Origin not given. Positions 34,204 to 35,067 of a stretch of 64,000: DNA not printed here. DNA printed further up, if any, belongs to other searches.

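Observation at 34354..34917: Three-TM protein is an integral, translationally coupled member of the restriction-modification operon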

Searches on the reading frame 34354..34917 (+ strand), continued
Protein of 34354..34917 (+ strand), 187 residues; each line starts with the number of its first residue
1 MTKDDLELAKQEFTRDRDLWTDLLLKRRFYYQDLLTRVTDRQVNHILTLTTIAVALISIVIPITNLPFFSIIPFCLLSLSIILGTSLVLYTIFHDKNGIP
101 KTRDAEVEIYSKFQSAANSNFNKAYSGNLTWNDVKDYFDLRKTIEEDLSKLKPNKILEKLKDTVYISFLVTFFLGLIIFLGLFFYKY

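Call 37: list_cluster_members(proteins=[P0015, P0017, P0018, P0020, P0021, P0022, P0023, P0024, P0025, P0026])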
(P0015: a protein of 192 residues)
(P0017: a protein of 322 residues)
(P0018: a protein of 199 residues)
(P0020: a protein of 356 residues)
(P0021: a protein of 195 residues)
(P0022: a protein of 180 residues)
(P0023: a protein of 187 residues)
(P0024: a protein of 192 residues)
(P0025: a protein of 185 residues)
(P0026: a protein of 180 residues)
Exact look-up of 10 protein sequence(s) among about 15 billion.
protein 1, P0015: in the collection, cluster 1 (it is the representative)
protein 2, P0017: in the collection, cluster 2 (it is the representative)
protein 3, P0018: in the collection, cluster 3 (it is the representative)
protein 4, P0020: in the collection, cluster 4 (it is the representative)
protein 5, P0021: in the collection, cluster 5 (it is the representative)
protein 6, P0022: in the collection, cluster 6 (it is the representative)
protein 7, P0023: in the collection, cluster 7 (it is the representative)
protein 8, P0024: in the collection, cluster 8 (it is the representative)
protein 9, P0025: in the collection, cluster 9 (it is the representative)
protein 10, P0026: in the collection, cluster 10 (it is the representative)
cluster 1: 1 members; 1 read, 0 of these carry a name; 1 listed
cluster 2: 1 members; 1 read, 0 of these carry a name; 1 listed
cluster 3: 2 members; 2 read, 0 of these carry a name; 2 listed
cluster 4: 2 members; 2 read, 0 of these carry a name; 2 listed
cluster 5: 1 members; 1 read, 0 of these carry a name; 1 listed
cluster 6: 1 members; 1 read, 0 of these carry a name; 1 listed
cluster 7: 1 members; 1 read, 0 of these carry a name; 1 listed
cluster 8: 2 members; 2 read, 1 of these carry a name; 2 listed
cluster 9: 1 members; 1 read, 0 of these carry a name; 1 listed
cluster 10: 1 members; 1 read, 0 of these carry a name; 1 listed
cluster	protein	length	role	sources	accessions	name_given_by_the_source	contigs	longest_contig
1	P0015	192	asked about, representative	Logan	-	-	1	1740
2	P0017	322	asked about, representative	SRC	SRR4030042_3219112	-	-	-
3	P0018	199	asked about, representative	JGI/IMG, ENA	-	-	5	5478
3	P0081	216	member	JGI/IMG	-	-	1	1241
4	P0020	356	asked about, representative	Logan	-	-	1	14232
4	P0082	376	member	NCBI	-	-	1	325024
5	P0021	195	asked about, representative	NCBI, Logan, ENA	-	-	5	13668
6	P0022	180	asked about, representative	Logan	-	-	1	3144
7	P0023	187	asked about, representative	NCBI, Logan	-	-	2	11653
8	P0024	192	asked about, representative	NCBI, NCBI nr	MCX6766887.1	MAG: hypothetical protein NT170_03890 [Candidatus Moranbacteria bacterium] | hypothetical protein [Candidatus Moranbacteria bacterium]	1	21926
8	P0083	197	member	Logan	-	-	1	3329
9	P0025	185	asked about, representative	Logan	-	-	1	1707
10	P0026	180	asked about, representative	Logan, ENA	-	-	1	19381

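Call 39: find_encoding_contigs(protein=P0018, flank=6000, max_places=3)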
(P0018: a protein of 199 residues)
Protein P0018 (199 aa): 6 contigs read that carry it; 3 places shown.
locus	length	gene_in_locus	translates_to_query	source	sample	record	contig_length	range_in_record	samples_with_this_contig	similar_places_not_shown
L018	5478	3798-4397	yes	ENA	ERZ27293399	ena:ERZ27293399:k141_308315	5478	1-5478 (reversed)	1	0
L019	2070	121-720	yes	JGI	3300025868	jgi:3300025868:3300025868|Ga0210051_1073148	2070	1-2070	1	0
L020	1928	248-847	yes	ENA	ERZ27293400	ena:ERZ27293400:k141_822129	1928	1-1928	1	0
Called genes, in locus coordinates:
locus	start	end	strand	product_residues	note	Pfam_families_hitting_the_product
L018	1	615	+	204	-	?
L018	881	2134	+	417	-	PF00270:DEAD, PF00271:Helicase_C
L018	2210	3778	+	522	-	PF01555:N6_N4_Mtase, PF04471:Mrr_cat, PF22722:NA-iREase1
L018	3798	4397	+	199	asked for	-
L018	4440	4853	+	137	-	-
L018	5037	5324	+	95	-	PF05901:Excalibur (weak)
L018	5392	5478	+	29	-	?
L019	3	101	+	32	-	?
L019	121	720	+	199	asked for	-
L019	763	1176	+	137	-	-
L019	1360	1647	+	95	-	-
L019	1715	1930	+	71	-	-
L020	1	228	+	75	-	?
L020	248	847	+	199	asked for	-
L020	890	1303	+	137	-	-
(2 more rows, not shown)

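Call 40: find_encoding_contigs(protein=P0021, flank=6000, max_places=2)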
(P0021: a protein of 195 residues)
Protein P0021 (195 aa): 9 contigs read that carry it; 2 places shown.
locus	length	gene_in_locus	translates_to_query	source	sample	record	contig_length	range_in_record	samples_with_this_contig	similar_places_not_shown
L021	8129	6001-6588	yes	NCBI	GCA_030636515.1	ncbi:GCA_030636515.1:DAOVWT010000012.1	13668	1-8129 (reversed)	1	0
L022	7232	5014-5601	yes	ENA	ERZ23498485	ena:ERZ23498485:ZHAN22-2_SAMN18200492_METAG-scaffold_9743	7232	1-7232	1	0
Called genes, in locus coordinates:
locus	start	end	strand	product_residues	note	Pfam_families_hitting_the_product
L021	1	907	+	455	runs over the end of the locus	-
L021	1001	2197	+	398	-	PF22694:CtpB_N-like, PF00595:PDZ, PF13180:PDZ_2, PF17820:PDZ_6, PF03572:Peptidase_S41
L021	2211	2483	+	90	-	PF00708:Acylphosphatase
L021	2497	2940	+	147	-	PF01281:Ribosomal_L9_N, PF03948:Ribosomal_L9_C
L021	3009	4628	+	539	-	PF06418:CTP_synth_N, PF00117:GATase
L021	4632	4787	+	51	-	-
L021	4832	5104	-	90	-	PF01016:Ribosomal_L27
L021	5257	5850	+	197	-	PF01936:NYN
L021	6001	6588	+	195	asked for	-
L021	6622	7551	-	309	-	PF02899:Phage_int_SAM_1, PF13495:Phage_int_SAM_4, PF00589:Phage_integrase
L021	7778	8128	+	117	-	?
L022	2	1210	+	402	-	?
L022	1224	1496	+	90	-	PF00708:Acylphosphatase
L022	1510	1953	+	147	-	PF01281:Ribosomal_L9_N, PF03948:Ribosomal_L9_C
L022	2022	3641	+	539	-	PF06418:CTP_synth_N, PF00117:GATase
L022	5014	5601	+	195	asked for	-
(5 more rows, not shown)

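Call 41: find_encoding_contigs(protein=P0023, flank=6000, max_places=3)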
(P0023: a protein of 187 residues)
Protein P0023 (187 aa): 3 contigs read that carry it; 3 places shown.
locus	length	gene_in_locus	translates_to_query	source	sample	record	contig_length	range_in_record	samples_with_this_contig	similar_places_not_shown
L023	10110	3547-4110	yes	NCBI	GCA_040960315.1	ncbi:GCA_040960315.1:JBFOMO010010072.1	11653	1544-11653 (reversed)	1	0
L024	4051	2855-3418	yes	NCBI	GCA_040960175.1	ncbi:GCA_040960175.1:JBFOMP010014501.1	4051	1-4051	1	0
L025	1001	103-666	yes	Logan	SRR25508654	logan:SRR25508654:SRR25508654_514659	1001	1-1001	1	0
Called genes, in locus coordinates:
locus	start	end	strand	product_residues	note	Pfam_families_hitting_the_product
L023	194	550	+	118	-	PF00861:Ribosomal_L18p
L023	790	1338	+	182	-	PF00333:Ribosomal_S5, PF03719:Ribosomal_S5_C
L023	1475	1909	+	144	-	PF00828:Ribosomal_L27A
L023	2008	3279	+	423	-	PF00344:SecY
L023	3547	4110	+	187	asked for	-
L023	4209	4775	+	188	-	PF00300:His_Phos_1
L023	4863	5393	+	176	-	-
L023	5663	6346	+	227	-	PF00406:ADK, PF13207:AAA_17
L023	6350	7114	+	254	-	PF00557:Peptidase_M24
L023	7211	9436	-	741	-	PF01751:Toprim, PF01131:Topoisom_bac, PF01396:Zn_ribbon_Top1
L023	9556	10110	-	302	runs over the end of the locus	PF02481:DNA_processg_A, PF18306:LDcluster4 (faint)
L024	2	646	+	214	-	?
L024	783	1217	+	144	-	PF00828:Ribosomal_L27A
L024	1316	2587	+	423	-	PF00344:SecY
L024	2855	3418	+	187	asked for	-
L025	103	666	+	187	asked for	-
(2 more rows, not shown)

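Call 55: find_related_loci(query=A1, collection=viral_contigs, flank=8000)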
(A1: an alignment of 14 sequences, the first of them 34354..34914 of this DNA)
Query A1 (187 aa) in viral_contigs; peptide patterns used: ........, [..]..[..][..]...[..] (x = any residue, [..] = any of these).
25 stretches matched a pattern, but none encodes a relative of the query by tblastn (E <= 1e-3).

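Call 58: search_dna_similar(query=window:34354-34914:+, collection=plasmids, mode=protein, max_rows=10, max_evalue=0.01)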
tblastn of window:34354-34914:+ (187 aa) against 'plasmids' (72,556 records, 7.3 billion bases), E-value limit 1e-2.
No match.

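Call 67: fold_search(model_id=the predicted structure, library=viral)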
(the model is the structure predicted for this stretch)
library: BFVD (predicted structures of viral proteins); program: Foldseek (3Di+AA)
matches with E <= 10: 365; with E <= 0.001: 0
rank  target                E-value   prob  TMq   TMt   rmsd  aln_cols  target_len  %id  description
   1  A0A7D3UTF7            4.4e-02  0.98  0.37  0.27  10.4       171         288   19  SMODS and SLOG-associating 2TM effector domain-containing protein [Fadolivirus FV1/VV64]
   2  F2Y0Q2                2.7e-01  0.85  0.37  0.34  17.8       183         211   15  (no name in the UniProt tables at hand)
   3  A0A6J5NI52            2.7e-01  0.44  0.23  0.27  24.7       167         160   11  Uncharacterized protein [uncultured Caudovirales phage]
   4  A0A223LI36            3.5e-01  0.28  0.27  0.18  23.9       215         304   14  Uncharacterized protein [Erwinia phage vB_EamM_RisingSun]
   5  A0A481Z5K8            4.8e-01  0.41  0.30  0.28  10.2       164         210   12  Uncharacterized protein [Pithovirus LCPAC103]
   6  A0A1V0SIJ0            5.3e-01  0.54  0.36  0.27  12.9       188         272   16  Uncharacterized protein [Klosneuvirus KNV1]
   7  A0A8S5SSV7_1          5.9e-01  0.21  0.27  0.08  26.0       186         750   13  Minor tail protein [Myoviridae sp. ctfyA6]
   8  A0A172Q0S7            6.2e-01  0.35  0.33  0.29   9.2       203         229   13  PspA/IM30 family protein [Acinetobacter phage vB_AbaM_ME3]
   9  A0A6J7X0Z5            7.3e-01  0.16  0.27  0.11  21.9       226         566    9  Uncharacterized protein [uncultured Caudovirales phage]
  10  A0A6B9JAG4            7.7e-01  0.30  0.31  0.21  27.0       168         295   14  (no name in the UniProt tables at hand)
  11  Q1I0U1                8.1e-01  0.38  0.31  0.31   7.5       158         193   13  Uncharacterized protein VP11 [Micromonas pusilla reovirus (isolate Netherlands/2005)]
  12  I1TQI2                8.1e-01  0.25  0.22  0.12  22.9       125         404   14  (no name in the UniProt tables at hand)
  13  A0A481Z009            8.1e-01  0.21  0.27  0.21  13.3       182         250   16  Uncharacterized protein [Mimivirus LCMiAC01]
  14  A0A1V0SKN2            8.9e-01  0.28  0.32  0.24  15.5       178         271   11  Uncharacterized protein [Klosneuvirus KNV1]
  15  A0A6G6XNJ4            9.4e-01  0.57  0.39  0.33   9.3       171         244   16  (no name in the UniProt tables at hand)
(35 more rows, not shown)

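Call 68: search_protein_families(library=pfam, alignment_id=A2, max_evalue=5)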
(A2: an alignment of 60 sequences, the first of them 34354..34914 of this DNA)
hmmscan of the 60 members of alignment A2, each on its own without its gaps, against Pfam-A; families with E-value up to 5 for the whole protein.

A. member 1, window:34354-34914:+ (187 aa): 3 families
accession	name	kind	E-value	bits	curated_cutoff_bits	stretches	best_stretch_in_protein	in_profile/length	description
PF20990.2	DUF2207_C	-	0.048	13.8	33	1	5-95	102-190/247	Predicted membrane protein (DUF2207) C-terminal domain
PF15601.11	Imm70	-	0.095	12.8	26.7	1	122-162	41-81/131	Immunity protein 70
PF25515.1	Arm_PDR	-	0.27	11.8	27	1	138-160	86-108/145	Plastid division regulator ARM repeat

B. families by the number of members that match (of 60 scanned): 143 families (the first 25 are shown)
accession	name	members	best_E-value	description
PF20990.2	DUF2207_C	16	2.5e-05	Predicted membrane protein (DUF2207) C-terminal domain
PF13903.11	Claudin_2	7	0.00012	PMP-22/EMP/MP20/Claudin tight junction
PF00335.26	Tetraspanin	6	0.027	Tetraspanin family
PF18160.6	SLATT_5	4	0.016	SMODS and SLOG-associating 2TM effector domain family 5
PF12420.13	DUF3671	4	2.1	Fam-L, Fam-M like protein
PF24838.2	8xMP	3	8e-05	Octameric membrane protein family (8xMP)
PF16492.10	Cadherin_C_2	3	0.032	Cadherin cytoplasmic C-terminal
PF13273.12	DUF4064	3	1.3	Protein of unknown function (DUF4064)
PF06687.17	SUR7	2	0.00055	SUR7/PalI family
PF20479.3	TMEM128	2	0.0011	TMEM128 protein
PF13858.11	DUF4199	2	0.0012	Protein of unknown function (DUF4199)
PF06785.16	UPF0242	2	0.0015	Uncharacterised protein family (UPF0242) N-terminus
PF15183.11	MRAP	2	0.0044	Melanocortin-2 receptor accessory protein family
PF11026.13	DUF2721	2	0.0046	Protein of unknown function (DUF2721)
PF03773.19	ArsP_1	2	0.0081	Predicted permease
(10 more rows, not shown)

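Call 69: search_protein_families(library=padloc, alignment_id=A2, max_evalue=1)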
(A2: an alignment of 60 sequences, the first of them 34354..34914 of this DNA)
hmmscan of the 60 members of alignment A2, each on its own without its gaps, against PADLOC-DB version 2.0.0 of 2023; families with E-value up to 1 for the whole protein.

A. member 1, window:34354-34914:+ (187 aa): 1 family
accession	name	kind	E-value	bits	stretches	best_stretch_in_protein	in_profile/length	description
PDLC02364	PycTM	-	0.19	10.1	1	24-148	8-114/160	-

B. families by the number of members that match (of 60 scanned): 26 families (the first 25 are shown)
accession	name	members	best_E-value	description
PDLC03819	RTasSLATT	7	0.00031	DRT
PDLC02365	PycTM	7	0.0016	-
PDLC02364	PycTM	5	2.1e-05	-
PDLC02363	PycTM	4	0.15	-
PDLC00668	Effector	2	0.0027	2TM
PDLC03795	RTasSLATT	2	0.013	DRT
PDLC02407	Aga_Helical-REase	1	0.00093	Class II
PDLC04526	PDC-M22B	1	0.0023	-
PDLC00216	KwaA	1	0.0033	Unknown function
PDLC00695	Effector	1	0.0044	2TM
PDLC03841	LeoBC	1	0.0081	-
PDLC02011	SAVED4--SAVED_TM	1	0.0095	-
PDLC00721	Effector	1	0.0099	4TM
PDLC01992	CARF_m9--CARF_TM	1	0.011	-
PDLC00787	Cyclase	1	0.011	oligonucleotide-cyclase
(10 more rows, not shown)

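Call 70: search_protein_families(library=padloc, proteins=[P0016, P0018, P0021, P0023, P0024, P0027, P0031, P0032, P0035, P0045], max_evalue=0.5)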
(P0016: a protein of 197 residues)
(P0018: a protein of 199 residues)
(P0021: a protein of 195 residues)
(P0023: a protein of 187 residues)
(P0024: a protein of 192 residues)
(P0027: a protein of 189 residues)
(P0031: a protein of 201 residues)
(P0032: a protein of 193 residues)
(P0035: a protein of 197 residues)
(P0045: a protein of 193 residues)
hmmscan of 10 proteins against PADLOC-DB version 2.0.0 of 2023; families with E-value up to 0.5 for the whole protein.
P0016 (197 aa): 3 families
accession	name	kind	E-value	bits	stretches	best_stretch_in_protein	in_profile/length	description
PDLC03819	RTasSLATT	-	0.0054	14.5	1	44-188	23-170/176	DRT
PDLC03795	RTasSLATT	-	0.013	13.1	1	51-130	29-107/183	DRT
PDLC03794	RTasSLATT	-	0.17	9.7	0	45-186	24-168/176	DRT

P0018 (199 aa): 0 families

P0021 (195 aa): 0 families

P0023 (187 aa): 0 families

P0024 (192 aa): 1 family
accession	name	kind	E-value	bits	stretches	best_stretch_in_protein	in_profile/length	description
PDLC02365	PycTM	-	0.0016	16.8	1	41-100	21-77/165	-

P0027 (189 aa): 2 families
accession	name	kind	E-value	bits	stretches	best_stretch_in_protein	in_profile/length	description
PDLC00721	Effector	-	0.0099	12.9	1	20-80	150-207/305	4TM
PDLC02363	PycTM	-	0.36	8.7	0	45-88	29-74/154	-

P0031 (201 aa): 1 family
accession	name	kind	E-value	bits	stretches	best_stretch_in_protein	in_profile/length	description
PDLC01292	Cas10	-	0.18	9.3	0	102-169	90-159/387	CAS-III; effector_LS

P0032 (193 aa): 1 family
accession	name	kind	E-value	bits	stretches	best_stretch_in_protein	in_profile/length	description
PDLC00695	Effector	-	0.0044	14.6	1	41-86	32-77/195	2TM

P0035 (197 aa): 0 families

P0045 (193 aa): 0 families

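Call 76: search_protein_families(library=ncbifam, alignment_id=A2, max_evalue=1)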
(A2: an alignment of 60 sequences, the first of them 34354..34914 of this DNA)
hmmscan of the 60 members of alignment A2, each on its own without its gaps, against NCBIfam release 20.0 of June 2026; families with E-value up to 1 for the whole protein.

A. member 1, window:34354-34914:+ (187 aa): 3 families
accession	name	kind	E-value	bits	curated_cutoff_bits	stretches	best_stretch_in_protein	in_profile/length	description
TIGR01194.1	cyc_pep_trnsptr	subfamily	0.00082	18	286.2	1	34-158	114-232/554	cyclic peptide export ABC transporter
TIGR02759.1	TraD_Ftype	equivalog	0.068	11.9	521.35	1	74-185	24-124/566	type IV conjugative transfer system coupling protein TraD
TIGR03992.1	Arch_glmU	subfamily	0.22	10.4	292.1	1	90-167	170-246/393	bifunctional sugar-1-phosphate nucleotidylyltransferase/acetyltransferase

B. families by the number of members that match (of 60 scanned): 74 families (the first 25 are shown)
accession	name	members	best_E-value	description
NF033634.1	SLATT_1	6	0.0016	SLATT domain-containing protein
TIGR01218.1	Gpos_tandem_5TM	4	4.6e-05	tandem five-TM protein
NF033631.1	SLATT_5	4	0.013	SLATT domain-containing protein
TIGR04402.2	mob_CxxC_CxxC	4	0.054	mobilome CxxCx(11)CxxC protein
NF046000.1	MAG1210_fam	4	0.091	MAG1210 family protein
TIGR01194.1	cyc_pep_trnsptr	3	0.00082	cyclic peptide export ABC transporter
NF045998.1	cleave_ABC_plasm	3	0.0019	Mbov_0121 family peptidase domain-containing ABC transporter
NF041554.1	SA1362_fam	3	0.0061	SA1362 family protein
TIGR03025.1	EPS_sugtrans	2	0.0012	exopolysaccharide biosynthesis polyprenyl glycosylphosphotransferase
NF045951.1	MAG0110_fam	2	0.0056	MAG0110 family membrane protein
NF041560.1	T6SS_Burk_ExIF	2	0.012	putative type VI secretion system effector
NF045996.1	MAG0920_fam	2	0.06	MAG0920 family protein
TIGR02759.1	TraD_Ftype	2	0.061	type IV conjugative transfer system coupling protein TraD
NF038305.1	HpsJ_fam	2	0.17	HpsJ family protein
NF041077.1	tRNAmeth_TrmJ_Sulfolob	1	0.00083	tRNA (cytidine-2'-O-)-methyltransferase TrmJ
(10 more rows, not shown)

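Call 81: search_protein_families(library=pfam, proteins=[L018:4440-4853:+, L001:9084-9785:-, L004:9693-10109:+, L008:2-367:+, L018:2210-3778:+, L005:4582-5325:+, L023:4863-5393:+], max_evalue=0.05)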
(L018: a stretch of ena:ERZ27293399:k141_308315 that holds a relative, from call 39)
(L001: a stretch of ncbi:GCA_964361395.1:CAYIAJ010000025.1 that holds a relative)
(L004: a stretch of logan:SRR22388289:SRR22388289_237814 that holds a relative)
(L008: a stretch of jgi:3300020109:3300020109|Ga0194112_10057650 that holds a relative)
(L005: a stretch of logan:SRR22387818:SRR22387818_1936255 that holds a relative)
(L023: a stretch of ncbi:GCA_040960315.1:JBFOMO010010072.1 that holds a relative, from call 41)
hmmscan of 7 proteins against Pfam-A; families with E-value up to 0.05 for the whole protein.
L018:4440-4853:+ (137 aa): 6 families
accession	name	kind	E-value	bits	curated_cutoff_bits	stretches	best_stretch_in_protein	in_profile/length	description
PF06724.16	DUF1206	-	0.00066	20.1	26.2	0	16-53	31-67/70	Domain of Unknown Function (DUF1206)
PF06687.17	SUR7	-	0.0011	19.1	29.6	1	12-109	90-188/201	SUR7/PalI family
PF14126.11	DUF4293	-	0.0022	18.7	27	1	21-79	45-103/153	Domain of unknown function (DUF4293)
PF18160.6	SLATT_5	-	0.0057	16.5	29.5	1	20-78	22-78/192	SMODS and SLOG-associating 2TM effector domain family 5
PF01616.22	Orbi_NS3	-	0.014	15.4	27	1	6-89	57-143/179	Orbivirus NS3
PF17319.7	DUF5362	-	0.026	14.9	25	1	3-50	47-93/94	Family of unknown function (DUF5362)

L001:9084-9785:- (233 aa): 2 families
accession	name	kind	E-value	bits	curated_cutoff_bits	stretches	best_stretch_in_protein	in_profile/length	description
PF13517.12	FG-GAP_3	-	0.001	20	26.9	1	51-66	45-60/61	FG-GAP-like repeat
PF01839.29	FG-GAP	-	0.0011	19.3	22.1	1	53-68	6-21/37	FG-GAP repeat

L004:9693-10109:+ (138 aa): 3 families
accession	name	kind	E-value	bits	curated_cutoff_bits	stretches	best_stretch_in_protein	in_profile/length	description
PF19084.5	DUF5775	-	0.042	14.6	28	0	45-80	2-37/81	Family of unknown function (DUF5775)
PF15013.11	CCSMST1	-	0.042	14.4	26.1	0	58-88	34-65/74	CCSMST1 family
PF18829.7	Importin_rep_6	-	0.05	14.4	23.9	0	74-102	66-94/110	Importin repeat 6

L008:2-367:+ (121 aa): 1 family
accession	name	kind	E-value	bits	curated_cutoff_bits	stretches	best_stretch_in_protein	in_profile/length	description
PF03765.21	CRAL_TRIO_N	-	0.0022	18.5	23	0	9-24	24-44/54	CRAL/TRIO, N-terminal domain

L018:2210-3778:+ (522 aa): 9 families
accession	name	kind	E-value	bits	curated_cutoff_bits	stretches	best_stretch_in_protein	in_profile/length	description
PF01555.25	N6_N4_Mtase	-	2.1e-51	175.4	26.7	1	25-332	2-217/221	DNA methylase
PF22722.2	NA-iREase1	-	2.8e-11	43.8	27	1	393-490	22-105/106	NACHT-associated inactive Restriction Endonuclease 1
PF04471.18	Mrr_cat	-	3.5e-09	37.2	21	1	366-465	5-99/115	Restriction endonuclease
PF13847.12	Methyltransf_31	-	0.00078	19.6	27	1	296-344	3-54/145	Methyltransferase domain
PF03602.21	Cons_hypoth95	-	0.00099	19.3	24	1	10-43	99-133/182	Conserved hypothetical protein 95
PF13649.12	Methyltransf_25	-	0.0045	18.1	27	1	300-349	1-52/97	Methyltransferase domain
PF02086.21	MethyltransfD12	-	0.015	15.5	22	0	21-43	173-198/253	D12 class N6 adenine-specific DNA methyltransferase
PF01239.28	PPTA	-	0.017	15.3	29.5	1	150-164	13-27/32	Protein prenyltransferase alpha subunit repeat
PF14280.11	DUF4365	-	0.021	15.3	24.3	1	391-427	24-57/139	Domain of unknown function (DUF4365)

L005:4582-5325:+ (247 aa): 0 families

L023:4863-5393:+ (176 aa): 0 families
